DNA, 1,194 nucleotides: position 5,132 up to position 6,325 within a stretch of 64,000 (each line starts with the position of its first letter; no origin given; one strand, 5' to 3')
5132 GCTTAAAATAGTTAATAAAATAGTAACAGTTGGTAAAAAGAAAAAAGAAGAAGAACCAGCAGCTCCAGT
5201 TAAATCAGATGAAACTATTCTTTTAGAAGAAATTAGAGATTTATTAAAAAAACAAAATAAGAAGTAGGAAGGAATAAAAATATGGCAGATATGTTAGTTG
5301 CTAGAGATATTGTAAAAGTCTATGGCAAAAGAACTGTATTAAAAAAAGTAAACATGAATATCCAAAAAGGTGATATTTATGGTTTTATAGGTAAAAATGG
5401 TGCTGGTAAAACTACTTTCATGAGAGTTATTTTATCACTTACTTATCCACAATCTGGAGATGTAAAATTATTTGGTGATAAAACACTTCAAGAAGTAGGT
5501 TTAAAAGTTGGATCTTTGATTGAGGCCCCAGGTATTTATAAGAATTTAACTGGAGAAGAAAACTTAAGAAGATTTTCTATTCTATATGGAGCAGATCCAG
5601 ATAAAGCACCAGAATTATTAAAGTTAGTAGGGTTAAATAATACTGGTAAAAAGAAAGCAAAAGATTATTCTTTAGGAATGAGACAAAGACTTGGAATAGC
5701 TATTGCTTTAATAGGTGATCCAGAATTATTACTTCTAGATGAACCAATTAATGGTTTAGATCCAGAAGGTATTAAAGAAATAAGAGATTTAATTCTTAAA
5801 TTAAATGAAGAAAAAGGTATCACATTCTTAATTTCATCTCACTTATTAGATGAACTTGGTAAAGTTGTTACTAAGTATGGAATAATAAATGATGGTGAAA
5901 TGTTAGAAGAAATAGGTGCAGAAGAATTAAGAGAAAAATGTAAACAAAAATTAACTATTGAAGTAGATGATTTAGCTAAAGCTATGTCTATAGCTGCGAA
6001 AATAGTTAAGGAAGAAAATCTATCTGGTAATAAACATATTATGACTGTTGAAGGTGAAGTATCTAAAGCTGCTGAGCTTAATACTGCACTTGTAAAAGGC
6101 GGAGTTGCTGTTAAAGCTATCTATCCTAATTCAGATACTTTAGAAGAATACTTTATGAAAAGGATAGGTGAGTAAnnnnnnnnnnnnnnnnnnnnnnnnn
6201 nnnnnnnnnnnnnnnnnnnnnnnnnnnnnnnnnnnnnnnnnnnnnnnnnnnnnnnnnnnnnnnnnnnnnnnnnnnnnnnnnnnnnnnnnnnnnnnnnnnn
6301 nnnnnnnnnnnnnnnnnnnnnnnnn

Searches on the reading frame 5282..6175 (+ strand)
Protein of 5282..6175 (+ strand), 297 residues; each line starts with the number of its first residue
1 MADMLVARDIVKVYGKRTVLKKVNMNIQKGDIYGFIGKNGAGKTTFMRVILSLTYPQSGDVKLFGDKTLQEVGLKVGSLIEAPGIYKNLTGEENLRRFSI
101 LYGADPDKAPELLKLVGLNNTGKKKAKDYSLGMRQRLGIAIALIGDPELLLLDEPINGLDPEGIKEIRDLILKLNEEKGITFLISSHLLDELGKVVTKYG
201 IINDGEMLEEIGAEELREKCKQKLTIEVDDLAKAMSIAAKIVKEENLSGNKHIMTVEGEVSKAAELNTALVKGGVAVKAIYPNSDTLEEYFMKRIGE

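Call 56: search_protein_families(library=pfam, proteins=[window:5282-6175:+], max_evalue=0.00001)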
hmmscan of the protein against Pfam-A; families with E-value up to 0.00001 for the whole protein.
window:5282-6175:+ (297 aa): 2 families
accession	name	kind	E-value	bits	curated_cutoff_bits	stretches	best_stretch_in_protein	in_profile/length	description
PF00005.33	ABC_tran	-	6.4e-28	98.5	25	1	20-157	1-137/137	ABC transporter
PF13304.12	AAA_21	-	8.3e-15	56.1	27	1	126-187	235-298/304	AAA domain, putative AbiEii toxin, Type IV TA system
